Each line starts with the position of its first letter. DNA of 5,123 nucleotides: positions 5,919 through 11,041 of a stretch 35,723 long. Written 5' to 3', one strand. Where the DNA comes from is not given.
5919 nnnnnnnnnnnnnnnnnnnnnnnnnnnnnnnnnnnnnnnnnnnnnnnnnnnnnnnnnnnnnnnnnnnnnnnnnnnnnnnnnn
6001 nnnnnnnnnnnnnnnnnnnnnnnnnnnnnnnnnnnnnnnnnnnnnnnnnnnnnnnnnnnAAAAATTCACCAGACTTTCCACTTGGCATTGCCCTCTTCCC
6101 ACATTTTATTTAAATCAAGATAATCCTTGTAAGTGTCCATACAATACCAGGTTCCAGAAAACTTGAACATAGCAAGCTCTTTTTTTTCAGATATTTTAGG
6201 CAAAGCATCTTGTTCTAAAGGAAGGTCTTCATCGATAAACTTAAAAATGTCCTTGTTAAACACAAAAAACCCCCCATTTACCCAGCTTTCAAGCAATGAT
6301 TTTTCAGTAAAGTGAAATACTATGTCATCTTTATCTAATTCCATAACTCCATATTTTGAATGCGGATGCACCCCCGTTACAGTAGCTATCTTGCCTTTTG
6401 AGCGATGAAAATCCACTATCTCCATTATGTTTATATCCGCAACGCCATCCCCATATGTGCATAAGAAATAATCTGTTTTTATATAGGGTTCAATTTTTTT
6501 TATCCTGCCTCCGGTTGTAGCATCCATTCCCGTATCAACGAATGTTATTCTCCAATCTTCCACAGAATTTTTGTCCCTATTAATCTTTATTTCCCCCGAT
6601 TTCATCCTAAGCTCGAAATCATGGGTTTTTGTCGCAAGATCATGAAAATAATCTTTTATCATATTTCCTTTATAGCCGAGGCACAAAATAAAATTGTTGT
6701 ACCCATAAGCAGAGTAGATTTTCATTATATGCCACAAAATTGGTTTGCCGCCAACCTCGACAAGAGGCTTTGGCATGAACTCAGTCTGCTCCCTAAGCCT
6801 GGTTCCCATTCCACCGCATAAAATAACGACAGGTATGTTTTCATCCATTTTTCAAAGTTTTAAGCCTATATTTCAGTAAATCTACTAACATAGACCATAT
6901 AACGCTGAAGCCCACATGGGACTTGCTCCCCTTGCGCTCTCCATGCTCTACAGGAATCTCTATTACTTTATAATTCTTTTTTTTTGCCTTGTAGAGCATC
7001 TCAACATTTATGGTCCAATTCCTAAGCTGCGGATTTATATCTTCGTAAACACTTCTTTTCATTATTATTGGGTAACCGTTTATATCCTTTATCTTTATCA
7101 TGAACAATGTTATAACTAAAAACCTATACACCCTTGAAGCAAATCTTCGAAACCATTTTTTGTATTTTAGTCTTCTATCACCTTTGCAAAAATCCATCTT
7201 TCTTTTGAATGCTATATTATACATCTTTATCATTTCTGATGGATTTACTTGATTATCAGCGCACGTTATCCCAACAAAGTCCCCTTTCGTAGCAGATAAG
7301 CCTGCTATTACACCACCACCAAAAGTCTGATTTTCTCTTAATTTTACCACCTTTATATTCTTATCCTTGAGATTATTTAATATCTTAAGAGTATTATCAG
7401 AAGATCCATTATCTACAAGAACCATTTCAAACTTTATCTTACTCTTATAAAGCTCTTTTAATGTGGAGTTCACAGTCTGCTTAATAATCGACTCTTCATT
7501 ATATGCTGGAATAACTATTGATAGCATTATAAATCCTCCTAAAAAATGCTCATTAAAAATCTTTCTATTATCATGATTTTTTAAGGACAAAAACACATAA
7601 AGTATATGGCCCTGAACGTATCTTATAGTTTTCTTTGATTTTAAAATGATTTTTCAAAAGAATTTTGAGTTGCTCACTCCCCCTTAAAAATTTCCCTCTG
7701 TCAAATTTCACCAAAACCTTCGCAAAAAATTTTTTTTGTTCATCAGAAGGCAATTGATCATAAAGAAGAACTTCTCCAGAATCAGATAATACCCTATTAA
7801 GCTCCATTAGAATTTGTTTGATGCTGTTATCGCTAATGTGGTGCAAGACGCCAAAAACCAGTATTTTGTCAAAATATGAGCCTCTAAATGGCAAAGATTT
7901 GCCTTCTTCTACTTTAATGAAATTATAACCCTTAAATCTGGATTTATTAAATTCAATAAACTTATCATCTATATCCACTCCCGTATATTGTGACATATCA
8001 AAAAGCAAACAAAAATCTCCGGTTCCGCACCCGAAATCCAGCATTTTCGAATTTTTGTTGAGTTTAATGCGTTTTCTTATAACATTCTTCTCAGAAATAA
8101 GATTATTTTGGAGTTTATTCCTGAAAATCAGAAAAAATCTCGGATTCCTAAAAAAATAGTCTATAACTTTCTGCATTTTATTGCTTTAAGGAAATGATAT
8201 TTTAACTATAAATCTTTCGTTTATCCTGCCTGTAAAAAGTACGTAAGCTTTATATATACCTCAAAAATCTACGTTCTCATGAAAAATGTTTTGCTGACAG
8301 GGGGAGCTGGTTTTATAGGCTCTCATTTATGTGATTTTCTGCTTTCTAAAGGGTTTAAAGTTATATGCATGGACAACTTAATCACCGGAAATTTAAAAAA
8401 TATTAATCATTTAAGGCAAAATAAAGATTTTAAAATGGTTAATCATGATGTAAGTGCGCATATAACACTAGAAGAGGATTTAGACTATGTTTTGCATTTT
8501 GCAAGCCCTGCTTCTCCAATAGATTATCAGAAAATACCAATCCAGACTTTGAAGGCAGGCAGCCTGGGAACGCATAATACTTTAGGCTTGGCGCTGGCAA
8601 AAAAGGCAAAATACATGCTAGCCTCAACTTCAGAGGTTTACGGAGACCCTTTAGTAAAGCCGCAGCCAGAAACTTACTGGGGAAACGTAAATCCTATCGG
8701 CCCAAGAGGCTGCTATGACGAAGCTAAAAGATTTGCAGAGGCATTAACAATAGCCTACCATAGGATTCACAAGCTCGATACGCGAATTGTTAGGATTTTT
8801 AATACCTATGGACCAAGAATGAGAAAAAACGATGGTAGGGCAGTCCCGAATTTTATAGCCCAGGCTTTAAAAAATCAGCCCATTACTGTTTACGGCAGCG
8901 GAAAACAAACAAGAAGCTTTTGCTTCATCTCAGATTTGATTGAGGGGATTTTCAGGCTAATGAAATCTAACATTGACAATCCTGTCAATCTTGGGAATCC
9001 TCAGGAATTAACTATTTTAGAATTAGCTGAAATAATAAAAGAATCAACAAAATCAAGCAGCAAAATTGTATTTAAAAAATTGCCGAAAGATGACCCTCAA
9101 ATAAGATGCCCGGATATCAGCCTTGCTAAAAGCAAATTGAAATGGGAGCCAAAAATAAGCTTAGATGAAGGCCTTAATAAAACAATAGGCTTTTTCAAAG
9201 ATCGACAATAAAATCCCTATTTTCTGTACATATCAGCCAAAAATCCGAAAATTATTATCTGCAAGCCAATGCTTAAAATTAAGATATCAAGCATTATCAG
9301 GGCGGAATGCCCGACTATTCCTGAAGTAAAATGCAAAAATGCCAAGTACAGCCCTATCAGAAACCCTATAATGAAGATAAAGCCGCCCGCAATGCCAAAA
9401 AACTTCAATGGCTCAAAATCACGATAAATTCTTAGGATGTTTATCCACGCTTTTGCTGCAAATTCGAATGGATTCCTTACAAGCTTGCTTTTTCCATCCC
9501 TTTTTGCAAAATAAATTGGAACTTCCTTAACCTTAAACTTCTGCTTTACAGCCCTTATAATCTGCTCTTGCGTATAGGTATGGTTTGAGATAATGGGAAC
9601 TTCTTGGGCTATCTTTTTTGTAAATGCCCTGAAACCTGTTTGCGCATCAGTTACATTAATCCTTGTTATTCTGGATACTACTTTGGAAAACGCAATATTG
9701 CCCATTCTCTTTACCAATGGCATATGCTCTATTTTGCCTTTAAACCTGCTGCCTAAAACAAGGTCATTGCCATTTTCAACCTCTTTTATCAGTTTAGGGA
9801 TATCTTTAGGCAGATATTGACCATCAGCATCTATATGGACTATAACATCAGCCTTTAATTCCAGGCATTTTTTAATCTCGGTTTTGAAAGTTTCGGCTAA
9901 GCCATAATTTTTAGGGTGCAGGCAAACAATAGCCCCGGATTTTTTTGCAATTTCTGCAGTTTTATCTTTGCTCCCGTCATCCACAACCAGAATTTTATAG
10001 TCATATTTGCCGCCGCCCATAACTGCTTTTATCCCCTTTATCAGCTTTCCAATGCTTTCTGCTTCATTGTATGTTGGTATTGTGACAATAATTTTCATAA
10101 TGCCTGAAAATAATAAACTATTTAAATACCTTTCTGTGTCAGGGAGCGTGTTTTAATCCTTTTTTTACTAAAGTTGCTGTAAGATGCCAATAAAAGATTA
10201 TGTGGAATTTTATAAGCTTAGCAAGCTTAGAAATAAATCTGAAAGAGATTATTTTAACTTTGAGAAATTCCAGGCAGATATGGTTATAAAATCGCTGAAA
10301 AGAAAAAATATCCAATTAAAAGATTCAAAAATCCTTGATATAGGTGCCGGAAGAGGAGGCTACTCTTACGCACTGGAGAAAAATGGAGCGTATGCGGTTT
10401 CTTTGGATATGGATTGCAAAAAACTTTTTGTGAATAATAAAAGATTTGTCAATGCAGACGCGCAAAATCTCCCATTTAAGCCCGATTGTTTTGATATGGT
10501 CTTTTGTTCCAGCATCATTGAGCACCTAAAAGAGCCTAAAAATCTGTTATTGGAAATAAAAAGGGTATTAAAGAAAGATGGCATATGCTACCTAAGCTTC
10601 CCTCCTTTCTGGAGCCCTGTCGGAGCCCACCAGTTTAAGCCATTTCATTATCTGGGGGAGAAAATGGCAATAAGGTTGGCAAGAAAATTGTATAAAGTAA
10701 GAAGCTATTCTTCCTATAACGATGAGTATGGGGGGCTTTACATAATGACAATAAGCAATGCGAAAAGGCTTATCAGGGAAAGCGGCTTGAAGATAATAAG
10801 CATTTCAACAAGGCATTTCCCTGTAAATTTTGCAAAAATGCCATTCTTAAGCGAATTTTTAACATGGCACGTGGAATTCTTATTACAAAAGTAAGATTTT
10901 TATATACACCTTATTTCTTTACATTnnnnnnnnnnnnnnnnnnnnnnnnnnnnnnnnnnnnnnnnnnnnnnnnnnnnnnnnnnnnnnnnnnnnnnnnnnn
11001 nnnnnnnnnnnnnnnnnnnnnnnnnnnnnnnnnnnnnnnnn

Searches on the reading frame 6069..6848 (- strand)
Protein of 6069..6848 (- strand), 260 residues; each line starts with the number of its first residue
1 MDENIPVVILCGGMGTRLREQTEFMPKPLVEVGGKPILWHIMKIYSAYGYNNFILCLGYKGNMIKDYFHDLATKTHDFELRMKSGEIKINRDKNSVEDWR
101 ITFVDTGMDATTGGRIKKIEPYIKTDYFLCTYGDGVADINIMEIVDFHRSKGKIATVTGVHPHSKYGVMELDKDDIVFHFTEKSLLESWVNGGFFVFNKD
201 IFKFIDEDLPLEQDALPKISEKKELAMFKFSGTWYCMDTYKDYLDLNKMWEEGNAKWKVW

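Call 13: search_protein_families(library=pfam, proteins=[window:6069-6848:-], max_evalue=0.001)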
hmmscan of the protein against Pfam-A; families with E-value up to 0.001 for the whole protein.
window:6069-6848:- (260 aa): 2 families
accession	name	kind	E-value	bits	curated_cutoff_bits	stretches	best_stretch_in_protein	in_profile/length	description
PF00483.29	NTP_transferase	-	3.7e-25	89.3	21.2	1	8-249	3-241/245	Nucleotidyl transferase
PF12804.13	NTP_transf_3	-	1.4e-06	29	27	1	7-60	1-49/160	MobA-like NTP transferase domain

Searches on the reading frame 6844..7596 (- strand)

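Call 13: search_protein_families(library=pfam, proteins=[window:6844-7596:-], max_evalue=0.001)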
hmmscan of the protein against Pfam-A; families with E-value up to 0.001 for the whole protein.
window:6844-7596:- (251 aa): 3 families
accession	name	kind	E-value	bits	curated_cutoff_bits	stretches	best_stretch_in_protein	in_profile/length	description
PF00535.33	Glycos_transf_2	-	2e-26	93.4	23.3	1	26-187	1-167/168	Glycosyl transferase family 2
PF13641.12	Glyco_tranf_2_3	-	1.3e-09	38.9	27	1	25-152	3-134/230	Glycosyltransferase like family 2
PF10111.15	Glyco_tranf_2_2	-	3.3e-07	30.5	27.3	1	26-134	1-111/276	Glycosyltransferase like family 2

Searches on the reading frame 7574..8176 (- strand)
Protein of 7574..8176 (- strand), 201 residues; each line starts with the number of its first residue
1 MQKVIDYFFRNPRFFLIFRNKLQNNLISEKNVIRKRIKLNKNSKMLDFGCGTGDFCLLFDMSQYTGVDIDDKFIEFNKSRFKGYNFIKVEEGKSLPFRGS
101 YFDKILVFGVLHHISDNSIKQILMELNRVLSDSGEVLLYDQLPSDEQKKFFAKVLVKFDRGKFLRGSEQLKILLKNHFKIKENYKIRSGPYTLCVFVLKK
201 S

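Call 13: search_protein_families(library=pfam, proteins=[window:7574-8176:-], max_evalue=0.001)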
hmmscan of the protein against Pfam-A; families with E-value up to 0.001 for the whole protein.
window:7574-8176:- (201 aa): 8 families
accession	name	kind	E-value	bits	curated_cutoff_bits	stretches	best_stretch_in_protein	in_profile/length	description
PF08241.18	Methyltransf_11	-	1.1e-15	58.5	21.2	1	46-137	1-94/95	Methyltransferase domain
PF13649.12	Methyltransf_25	-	4.8e-14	53.3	27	1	46-134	2-97/97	Methyltransferase domain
PF13847.12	Methyltransf_31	-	5.4e-13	49.3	27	1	40-140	2-111/145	Methyltransferase domain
PF08242.18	Methyltransf_12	-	3.3e-12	47.4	30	1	46-134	1-96/98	Methyltransferase domain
PF13489.12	Methyltransf_23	-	3.5e-12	46.8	27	1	38-158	19-136/164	Methyltransferase domain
PF00891.24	Methyltransf_2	-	6.8e-06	26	22.3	1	7-153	28-179/210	O-methyltransferase domain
PF01209.24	Ubie_methyltran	-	7.4e-06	25.9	20.1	1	30-138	36-151/233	ubiE/COQ5 methyltransferase family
PF02353.26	CMAS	-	0.00026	20.9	27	1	28-153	49-179/273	Mycolic acid cyclopropane synthetase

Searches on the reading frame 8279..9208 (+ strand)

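Call 12: search_protein_families(library=pfam, proteins=[window:8279-9208:+], max_evalue=0.001)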
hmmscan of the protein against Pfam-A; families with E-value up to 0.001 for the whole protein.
window:8279-9208:+ (310 aa): 7 families
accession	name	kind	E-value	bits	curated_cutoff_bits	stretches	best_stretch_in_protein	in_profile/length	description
PF16363.11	GDP_Man_Dehyd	-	7.1e-51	174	27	1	5-302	1-332/332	GDP-mannose 4,6 dehydratase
PF01370.27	Epimerase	-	3.6e-46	157.9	20.9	1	4-238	1-239/240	NAD dependent epimerase/dehydratase family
PF01073.25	3Beta_HSD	-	6.7e-08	32.3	22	1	6-216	2-217/280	3-beta hydroxysteroid dehydrogenase/isomerase family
PF02719.21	Polysacc_synt_2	-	1.6e-07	31.2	20.2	0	4-114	1-124/293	Polysaccharide biosynthesis protein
PF04321.23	RmlD_sub_bind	-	0.00024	20.7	27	1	3-261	2-235/287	RmlD substrate binding domain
PF07993.18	NAD_binding_4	-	0.00033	20.3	20.1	0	6-30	1-28/258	Male sterility protein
PF00106.31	adh_short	-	0.00066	19.7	26.6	1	2-61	1-61/195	short chain dehydrogenase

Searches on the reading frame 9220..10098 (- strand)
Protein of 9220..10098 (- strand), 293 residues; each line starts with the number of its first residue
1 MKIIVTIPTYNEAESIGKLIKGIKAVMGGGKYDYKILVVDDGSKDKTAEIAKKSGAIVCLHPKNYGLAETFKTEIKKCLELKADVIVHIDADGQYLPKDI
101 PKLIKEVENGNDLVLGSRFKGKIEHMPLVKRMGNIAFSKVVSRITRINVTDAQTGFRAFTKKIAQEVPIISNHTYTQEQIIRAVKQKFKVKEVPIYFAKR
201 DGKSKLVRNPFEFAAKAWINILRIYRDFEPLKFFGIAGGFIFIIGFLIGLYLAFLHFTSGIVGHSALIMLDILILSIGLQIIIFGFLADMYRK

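Call 12: search_protein_families(library=pfam, proteins=[window:9220-10098:-], max_evalue=0.001)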
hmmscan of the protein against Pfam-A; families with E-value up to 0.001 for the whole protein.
window:9220-10098:- (293 aa): 1 family
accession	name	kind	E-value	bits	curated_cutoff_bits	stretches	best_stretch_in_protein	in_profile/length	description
PF00535.33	Glycos_transf_2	-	3.4e-26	92.6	23.3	1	5-166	2-166/168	Glycosyl transferase family 2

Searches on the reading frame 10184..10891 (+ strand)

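Call 12: search_protein_families(library=pfam, proteins=[window:10184-10891:+], max_evalue=0.001)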
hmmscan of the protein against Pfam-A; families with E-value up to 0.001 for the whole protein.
window:10184-10891:+ (236 aa): 11 families
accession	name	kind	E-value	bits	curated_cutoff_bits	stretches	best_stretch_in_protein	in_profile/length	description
PF08241.18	Methyltransf_11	-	5.6e-19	69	21.2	1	51-136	1-94/95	Methyltransferase domain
PF13847.12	Methyltransf_31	-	8.6e-14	51.9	27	1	46-138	3-110/145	Methyltransferase domain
PF13649.12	Methyltransf_25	-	7.9e-13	49.3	27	1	50-133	1-97/97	Methyltransferase domain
PF13489.12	Methyltransf_23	-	7.9e-13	48.9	27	1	44-206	20-163/164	Methyltransferase domain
PF08242.18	Methyltransf_12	-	6.9e-08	33.6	30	1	51-134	1-97/98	Methyltransferase domain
PF03141.22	Methyltransf_29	-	1.1e-05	24.6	23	1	37-143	108-223/506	Putative S-adenosyl-L-methionine-dependent methyltransferase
PF08003.17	Methyltransf_9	-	1.9e-05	24.2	23.8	1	38-134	107-214/315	Protein of unknown function (DUF1698)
PF05148.21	Methyltransf_8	-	2.9e-05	24.5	27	1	32-137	61-156/219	Hypothetical methyltransferase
PF01209.24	Ubie_methyltran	-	6.1e-05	22.9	20.1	1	84-136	98-150/233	ubiE/COQ5 methyltransferase family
PF07021.18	MetW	-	0.00026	21.1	21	1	46-142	13-112/193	Methionine biosynthesis protein MetW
PF05219.18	DREV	-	0.00027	20.6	26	1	26-135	75-184/265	DREV methyltransferase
